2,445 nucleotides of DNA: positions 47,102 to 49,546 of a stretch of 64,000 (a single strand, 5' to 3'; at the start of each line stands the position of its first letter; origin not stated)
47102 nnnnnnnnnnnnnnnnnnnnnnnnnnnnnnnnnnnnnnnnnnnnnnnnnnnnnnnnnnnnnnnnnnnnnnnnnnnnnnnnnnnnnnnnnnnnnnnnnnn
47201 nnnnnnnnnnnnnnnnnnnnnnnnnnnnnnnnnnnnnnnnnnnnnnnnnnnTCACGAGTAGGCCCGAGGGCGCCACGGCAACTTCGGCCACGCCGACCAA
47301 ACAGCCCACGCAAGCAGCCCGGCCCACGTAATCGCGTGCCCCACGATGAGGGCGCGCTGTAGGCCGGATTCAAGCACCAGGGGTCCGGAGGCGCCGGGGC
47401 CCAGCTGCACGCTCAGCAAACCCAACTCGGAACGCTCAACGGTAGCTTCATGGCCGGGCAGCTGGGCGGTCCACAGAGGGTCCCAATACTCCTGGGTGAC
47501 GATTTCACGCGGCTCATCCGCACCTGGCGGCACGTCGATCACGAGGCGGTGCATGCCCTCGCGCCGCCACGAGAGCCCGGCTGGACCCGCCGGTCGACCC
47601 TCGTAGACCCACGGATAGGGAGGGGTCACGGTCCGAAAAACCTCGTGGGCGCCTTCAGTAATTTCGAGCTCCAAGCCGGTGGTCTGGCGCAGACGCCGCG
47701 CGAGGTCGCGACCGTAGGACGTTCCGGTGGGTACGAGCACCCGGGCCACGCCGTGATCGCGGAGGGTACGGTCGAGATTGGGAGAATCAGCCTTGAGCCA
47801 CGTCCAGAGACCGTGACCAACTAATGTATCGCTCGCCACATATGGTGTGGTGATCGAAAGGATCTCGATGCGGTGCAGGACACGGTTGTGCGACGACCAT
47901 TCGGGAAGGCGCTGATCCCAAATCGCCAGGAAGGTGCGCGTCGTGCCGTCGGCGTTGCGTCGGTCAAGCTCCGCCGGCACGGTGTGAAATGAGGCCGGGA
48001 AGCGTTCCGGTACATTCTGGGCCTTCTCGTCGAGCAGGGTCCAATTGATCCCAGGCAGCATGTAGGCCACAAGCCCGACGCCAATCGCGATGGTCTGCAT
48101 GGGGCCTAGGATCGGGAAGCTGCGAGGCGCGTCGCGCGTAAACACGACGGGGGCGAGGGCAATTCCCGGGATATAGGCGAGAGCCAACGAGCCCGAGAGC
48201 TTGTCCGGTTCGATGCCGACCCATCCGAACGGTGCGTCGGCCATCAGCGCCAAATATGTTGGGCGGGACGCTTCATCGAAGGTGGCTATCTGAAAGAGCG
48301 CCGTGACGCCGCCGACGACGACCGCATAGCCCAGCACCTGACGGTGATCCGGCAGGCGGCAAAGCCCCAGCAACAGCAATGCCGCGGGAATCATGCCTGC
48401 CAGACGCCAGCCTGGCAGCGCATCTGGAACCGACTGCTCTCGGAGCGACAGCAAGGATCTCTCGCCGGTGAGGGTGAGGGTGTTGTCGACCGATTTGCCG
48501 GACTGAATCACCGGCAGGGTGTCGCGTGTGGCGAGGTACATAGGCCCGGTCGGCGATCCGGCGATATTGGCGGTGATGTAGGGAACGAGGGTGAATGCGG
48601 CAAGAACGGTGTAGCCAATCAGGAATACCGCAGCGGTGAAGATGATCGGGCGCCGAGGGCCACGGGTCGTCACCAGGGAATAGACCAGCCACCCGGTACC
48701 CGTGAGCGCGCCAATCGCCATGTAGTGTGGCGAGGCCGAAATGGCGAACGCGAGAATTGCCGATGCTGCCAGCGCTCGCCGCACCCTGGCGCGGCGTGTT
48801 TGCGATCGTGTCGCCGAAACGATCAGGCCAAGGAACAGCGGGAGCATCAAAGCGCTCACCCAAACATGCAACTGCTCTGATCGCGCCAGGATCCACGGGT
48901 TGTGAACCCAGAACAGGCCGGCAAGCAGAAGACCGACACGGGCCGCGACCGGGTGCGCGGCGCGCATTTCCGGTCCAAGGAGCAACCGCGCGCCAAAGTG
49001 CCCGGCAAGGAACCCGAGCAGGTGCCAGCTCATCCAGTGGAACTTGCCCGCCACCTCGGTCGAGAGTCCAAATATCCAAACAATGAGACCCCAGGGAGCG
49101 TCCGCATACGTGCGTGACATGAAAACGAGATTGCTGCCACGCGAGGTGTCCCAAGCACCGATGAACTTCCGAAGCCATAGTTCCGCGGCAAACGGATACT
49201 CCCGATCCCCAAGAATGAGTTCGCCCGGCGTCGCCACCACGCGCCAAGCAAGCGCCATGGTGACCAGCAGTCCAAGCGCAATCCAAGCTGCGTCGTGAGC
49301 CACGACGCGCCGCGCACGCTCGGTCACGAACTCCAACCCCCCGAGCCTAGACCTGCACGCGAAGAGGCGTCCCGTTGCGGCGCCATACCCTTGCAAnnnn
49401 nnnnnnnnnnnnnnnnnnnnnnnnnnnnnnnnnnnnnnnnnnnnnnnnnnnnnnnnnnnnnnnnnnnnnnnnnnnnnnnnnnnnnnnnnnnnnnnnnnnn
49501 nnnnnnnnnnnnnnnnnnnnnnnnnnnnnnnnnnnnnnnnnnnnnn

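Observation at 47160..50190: Recent duplication or gene conversion: a near-identical ~400-bp block at the 3' ends of A2 and A3, plus a truncated companion remnant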

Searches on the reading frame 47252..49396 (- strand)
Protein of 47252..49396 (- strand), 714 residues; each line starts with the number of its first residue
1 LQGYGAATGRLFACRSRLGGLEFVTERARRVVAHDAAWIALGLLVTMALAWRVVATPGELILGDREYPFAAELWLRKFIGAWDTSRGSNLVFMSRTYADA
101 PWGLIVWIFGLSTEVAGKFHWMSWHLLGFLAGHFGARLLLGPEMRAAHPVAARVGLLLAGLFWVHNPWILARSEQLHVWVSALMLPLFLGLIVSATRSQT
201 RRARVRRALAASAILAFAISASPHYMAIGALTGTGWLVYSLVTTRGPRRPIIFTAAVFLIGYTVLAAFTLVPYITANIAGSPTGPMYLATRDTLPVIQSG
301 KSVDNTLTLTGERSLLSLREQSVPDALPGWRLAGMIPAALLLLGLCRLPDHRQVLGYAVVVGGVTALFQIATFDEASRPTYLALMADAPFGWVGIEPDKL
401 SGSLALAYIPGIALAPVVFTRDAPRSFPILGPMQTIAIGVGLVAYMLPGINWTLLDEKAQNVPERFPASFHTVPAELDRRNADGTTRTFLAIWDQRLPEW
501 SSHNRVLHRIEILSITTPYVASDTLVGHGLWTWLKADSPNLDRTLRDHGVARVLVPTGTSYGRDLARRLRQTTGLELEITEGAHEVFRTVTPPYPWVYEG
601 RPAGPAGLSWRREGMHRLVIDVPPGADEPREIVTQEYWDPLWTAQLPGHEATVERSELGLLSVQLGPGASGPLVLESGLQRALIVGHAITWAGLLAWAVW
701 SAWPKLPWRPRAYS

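Call 6: search_protein_families(library=pfam, proteins=[window:47252-49396:-], max_evalue=0.01)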
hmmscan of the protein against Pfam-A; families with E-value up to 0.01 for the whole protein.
window:47252-49396:- (714 aa): 0 families

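Call 12: search_protein_families(library=ncbifam, proteins=[window:47252-49396:-], max_evalue=0.01)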
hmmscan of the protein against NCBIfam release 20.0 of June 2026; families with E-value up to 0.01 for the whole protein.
window:47252-49396:- (714 aa): 0 families

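Call 13: find_homologous_proteins(query=window:47252-49396:-)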
Query window:47252-49396:- (714 aa): 45 proteins with E <= 0.001 among 8000 candidates.
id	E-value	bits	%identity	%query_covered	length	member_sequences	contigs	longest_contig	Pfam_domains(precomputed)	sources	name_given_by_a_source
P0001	0.0e+0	1511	100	94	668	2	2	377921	-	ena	-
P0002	0.0e+0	1144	75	97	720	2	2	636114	-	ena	-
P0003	0.0e+0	1076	70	96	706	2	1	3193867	-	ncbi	-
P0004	0.0e+0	1067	70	97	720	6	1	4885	-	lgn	-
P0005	0.0e+0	1067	73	94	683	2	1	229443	-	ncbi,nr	ncbi:MAG: hypothetical protein OXG33_00145 [Chloroflexi bacterium]|nr:hypothetical protein [Chlorofl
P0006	0.0e+0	1024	67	97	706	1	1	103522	-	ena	-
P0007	0.0e+0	1019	68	97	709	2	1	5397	-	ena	-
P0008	1.4e-298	1010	66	97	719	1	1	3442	-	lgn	-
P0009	3.1e-296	1003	66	96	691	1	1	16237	-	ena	-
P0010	4.6e-296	1002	66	100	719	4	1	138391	-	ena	-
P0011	6.5e-296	1002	65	99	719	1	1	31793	-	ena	-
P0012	5.6e-274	929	62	98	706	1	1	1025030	-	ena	-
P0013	2.1e-261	887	60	96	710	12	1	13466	-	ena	-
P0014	9.8e-261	885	62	95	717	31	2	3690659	-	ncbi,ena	-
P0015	2.3e-260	884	59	96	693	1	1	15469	-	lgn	-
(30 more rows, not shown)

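Call 16: find_encoding_contigs(protein=P0001, flank=10000, max_places=4)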
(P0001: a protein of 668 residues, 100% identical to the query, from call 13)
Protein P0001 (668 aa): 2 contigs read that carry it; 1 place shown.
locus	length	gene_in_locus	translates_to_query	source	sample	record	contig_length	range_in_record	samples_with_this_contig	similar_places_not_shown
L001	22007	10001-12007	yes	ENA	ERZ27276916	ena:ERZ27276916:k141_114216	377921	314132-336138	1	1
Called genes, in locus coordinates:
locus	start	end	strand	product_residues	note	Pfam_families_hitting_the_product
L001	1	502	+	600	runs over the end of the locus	PF08439:Peptidase_M3_N, PF01432:Peptidase_M3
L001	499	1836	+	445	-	PF09861:Lar_N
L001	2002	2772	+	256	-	PF00535:Glycos_transf_2, PF13641:Glyco_tranf_2_3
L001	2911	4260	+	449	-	PF04107:GCS2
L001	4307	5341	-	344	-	PF00535:Glycos_transf_2, PF13641:Glyco_tranf_2_3, PF13632:Glyco_trans_2_3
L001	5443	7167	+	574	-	PF04055:Radical_SAM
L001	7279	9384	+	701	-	-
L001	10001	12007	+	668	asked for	-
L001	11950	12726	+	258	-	-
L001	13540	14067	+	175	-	PF00534:Glycos_transf_1, PF13692:Glyco_trans_1_4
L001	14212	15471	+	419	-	-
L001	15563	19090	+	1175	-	-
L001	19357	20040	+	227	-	PF05050:Methyltransf_21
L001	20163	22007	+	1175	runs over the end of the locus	-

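Call 19: find_encoding_contigs(protein=P0010, flank=10000, max_places=3)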
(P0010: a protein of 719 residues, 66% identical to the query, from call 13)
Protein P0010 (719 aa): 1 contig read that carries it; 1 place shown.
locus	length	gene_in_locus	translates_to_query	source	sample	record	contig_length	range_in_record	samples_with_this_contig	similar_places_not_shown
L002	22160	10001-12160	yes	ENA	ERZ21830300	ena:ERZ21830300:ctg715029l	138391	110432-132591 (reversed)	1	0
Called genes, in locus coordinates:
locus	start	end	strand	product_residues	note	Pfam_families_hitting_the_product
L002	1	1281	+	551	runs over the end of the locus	PF00587:tRNA-synt_2b, PF04073:tRNA_edit, PF03129:HGTP_anticodon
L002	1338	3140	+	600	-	PF08439:Peptidase_M3_N, PF01432:Peptidase_M3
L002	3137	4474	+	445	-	PF09861:Lar_N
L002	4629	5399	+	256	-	PF00535:Glycos_transf_2, PF13641:Glyco_tranf_2_3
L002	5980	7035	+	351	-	PF04107:GCS2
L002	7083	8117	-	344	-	PF00535:Glycos_transf_2, PF13641:Glyco_tranf_2_3, PF13632:Glyco_trans_2_3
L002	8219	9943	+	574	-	PF04055:Radical_SAM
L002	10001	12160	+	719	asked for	-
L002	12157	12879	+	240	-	-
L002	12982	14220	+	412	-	PF13439:Glyco_transf_4, PF13579:Glyco_trans_4_4 (weak), PF00534:Glycos_transf_1, PF13692:Glyco_trans_1_4, PF13524:Glyco_trans_1_2 (faint)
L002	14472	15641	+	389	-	-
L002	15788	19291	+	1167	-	-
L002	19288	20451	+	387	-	-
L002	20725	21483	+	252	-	PF01209:Ubie_methyltran (faint), PF02353:CMAS (weak), PF07021:MetW (weak), PF13489:Methyltransf_23, PF13847:Methyltransf_31, PF08241:Methyltransf_11, PF08242:Methyltransf_12, PF13649:Methyltransf_25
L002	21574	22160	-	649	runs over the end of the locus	PF02543:Carbam_trans_N, PF16861:Carbam_trans_C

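Call 20: find_encoding_contigs(protein=P0002, flank=10000, max_places=3)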
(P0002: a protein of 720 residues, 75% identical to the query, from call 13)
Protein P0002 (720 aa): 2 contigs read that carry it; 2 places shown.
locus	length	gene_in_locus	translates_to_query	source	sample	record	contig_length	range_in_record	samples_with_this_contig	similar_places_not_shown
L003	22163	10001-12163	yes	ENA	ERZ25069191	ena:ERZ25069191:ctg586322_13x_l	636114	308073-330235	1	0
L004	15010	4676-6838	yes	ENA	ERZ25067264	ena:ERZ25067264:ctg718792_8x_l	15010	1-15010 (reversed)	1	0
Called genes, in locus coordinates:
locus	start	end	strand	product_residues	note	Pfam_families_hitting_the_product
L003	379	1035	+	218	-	PF00132:Hexapep (weak)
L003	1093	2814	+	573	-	PF00587:tRNA-synt_2b, PF04073:tRNA_edit, PF03129:HGTP_anticodon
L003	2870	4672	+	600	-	PF08439:Peptidase_M3_N, PF01432:Peptidase_M3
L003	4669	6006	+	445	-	PF09861:Lar_N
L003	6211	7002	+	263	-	PF00535:Glycos_transf_2, PF13641:Glyco_tranf_2_3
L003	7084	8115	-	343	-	PF00535:Glycos_transf_2, PF13641:Glyco_tranf_2_3, PF13632:Glyco_trans_2_3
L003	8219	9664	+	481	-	PF04055:Radical_SAM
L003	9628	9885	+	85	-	-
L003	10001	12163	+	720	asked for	-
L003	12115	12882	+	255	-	-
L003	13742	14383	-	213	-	PF05711:TylF, PF13578:Methyltransf_24 (weak)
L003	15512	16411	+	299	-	PF13439:Glyco_transf_4 (faint), PF20706:GT4-conflict (weak), PF00534:Glycos_transf_1, PF13692:Glyco_trans_1_4, PF13524:Glyco_trans_1_2 (weak)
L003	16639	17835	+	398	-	-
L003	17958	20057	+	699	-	-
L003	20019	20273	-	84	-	-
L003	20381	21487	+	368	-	-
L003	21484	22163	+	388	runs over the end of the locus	-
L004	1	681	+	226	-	?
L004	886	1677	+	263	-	PF00535:Glycos_transf_2, PF13641:Glyco_tranf_2_3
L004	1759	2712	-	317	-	PF00535:Glycos_transf_2, PF13641:Glyco_tranf_2_3, PF13632:Glyco_trans_2_3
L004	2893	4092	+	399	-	-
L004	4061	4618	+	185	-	-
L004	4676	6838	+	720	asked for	-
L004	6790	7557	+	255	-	-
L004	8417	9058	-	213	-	PF05711:TylF, PF13578:Methyltransf_24 (weak)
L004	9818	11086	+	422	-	PF13439:Glyco_transf_4, PF13579:Glyco_trans_4_4, PF20706:GT4-conflict (weak), PF00534:Glycos_transf_1, PF13692:Glyco_trans_1_4, PF13524:Glyco_trans_1_2 (weak)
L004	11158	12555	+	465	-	-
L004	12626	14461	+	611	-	-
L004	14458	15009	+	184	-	?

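Call 27: find_related_loci(query=A1, collection=genome_contigs, flank=6000)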
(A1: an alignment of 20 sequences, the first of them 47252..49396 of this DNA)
Query A1 (714 aa) in genome_contigs; peptide patterns used: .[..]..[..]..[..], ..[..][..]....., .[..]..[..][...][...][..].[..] (x = any residue, [..] = any of these).
96 stretches matched a pattern; 18 encode a relative of the query (tblastn E <= 1e-3); 18 distinct loci.
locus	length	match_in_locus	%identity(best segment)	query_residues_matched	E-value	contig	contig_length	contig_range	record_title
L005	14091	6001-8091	70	8-703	0e+0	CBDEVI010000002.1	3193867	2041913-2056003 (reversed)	MAG: Chloroflexota bacterium isolate f820a594-4fe9-4b7b-8cc4-7fafcfd9b253 genome assembly, contig: contig_2, whole genom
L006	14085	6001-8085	61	15-712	0e+0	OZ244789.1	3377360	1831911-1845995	MAG: Chloroflexota bacterium isolate ab4077b5-c520-4789-84b5-e4883557eec7 genome assembly, chromosome: 1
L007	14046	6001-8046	59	24-705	0e+0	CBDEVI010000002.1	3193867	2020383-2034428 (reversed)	MAG: Chloroflexota bacterium isolate f820a594-4fe9-4b7b-8cc4-7fafcfd9b253 genome assembly, contig: contig_2, whole genom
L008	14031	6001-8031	61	34-711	0e+0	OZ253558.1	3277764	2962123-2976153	MAG: Chloroflexota bacterium isolate faa4938b-925b-4a81-b3a1-ab9e0e292ea9 genome assembly, chromosome: 1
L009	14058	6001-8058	60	18-703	0e+0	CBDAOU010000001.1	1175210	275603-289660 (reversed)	MAG: Chloroflexota bacterium isolate 1ab9ed6c-b116-4708-afc9-c8c3060f4704 genome assembly, contig: contig_1, whole genom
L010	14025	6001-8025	61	35-711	0e+0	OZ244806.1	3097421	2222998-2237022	MAG: Chloroflexota bacterium isolate 600da572-970b-48f2-b46a-9436f58df6f3 genome assembly, chromosome: 1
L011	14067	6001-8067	57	24-712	0e+0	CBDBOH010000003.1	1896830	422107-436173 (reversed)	MAG: Chloroflexota bacterium isolate 6ed94c95-c701-4cc9-8e12-bdeb5c957f40 genome assembly, contig: contig_3, whole genom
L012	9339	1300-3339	56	24-703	0e+0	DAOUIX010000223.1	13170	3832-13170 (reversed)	MAG TPA_asm: Chloroflexota bacterium isolate S29_215 k147_96308, whole genome shotgun sequence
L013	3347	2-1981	60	48-707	0e+0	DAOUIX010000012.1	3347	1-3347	MAG TPA_asm: Chloroflexota bacterium isolate S29_215 k147_111009, whole genome shotgun sequence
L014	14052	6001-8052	58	24-707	0e+0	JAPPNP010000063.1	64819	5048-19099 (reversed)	MAG: Chloroflexota bacterium isolate RHO3_bin_74 NODE_1030_length_64819_cov_23.819514, whole genome shotgun sequence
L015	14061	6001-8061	58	18-705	0e+0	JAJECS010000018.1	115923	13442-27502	MAG: Chloroflexota bacterium isolate jk18xAbins.3 k141_1278963, whole genome shotgun sequence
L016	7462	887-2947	58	18-705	0e+0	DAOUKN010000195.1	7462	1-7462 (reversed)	MAG TPA_asm: Chloroflexota bacterium isolate S7_331 k113_2146382, whole genome shotgun sequence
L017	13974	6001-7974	59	24-681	0e+0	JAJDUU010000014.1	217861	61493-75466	MAG: Chloroflexota bacterium isolate jk18x1bzbins.9 k141_293875, whole genome shotgun sequence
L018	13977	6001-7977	57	35-690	0e+0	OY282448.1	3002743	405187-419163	MAG: uncultured Chloroflexota bacterium genome assembly, chromosome: 1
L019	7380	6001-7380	70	17-476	0e+0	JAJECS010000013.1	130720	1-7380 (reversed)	MAG: Chloroflexota bacterium isolate jk18xAbins.3 k141_607849, whole genome shotgun sequence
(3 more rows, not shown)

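Call 40: predict_structure(alignment_id=A1)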
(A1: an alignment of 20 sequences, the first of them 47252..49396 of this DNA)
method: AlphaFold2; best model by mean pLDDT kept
length: 714 residues; sequences in the alignment: 20
mean_pLDDT: 75.7   pTM: 0.80
mean pLDDT of the five models: 75.7, 74.6, 73.9, 63.5, 56.9
residues with pLDDT >= 90: 166; 70-90: 336; 50-70: 131; < 50: 81
segments of 3 or more residues with pLDDT < 50: 1-23, 79-82, 292-334, 709-714
pLDDT, mean of each block of 10 residues (from residue 1): 31 36 55 84 94 85 56 55 50 63 81 83 92 92 87 93 86 77 88 85 90 89 75 67 69 87 91 87 67 39 37 36 39 55 70 71 71 71 76 67 73 88 86 87 83 79 78 82 80 59 52 59 77 84 91 85 90 93 90 90 87 83 86 88 92 90 93 89 90 92 62 42
secondary structure, 60 per line:
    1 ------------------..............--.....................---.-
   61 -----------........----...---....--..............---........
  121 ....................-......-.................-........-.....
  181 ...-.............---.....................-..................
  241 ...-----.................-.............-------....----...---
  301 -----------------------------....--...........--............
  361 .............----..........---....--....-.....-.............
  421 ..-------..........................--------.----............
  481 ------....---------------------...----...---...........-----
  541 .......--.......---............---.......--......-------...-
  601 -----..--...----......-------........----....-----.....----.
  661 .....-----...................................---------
elements in order (helices of 4 or more, strands of 3 or more residues): H19-32 H35-55 H72-79 H90-93 H96-109 H113-140 H142-147 H149-165 H167-174 H176-183 H185-197 H201-221 H223-243 H249-265 H267-279 H287-290 H330-333 H336-346 H349-373 H378-387 H391-394 H397-400 H402-406 H408-422 H430-455 H469-480 E487-490 E519-521 H525-535 H541-547 E550-556 H560-571 E575-581 E584-589 E597-599 E610-612 E617-622 E630-637 E642-645 E651-655 E660-665 E671-677 H678-705
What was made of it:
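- On GT-C superfamily glycosyltransferase: The AF2 model has pLDDT 75.7 and pTM 0.80 (call 40). They lie just after helix 35-55 of the model (call 40).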
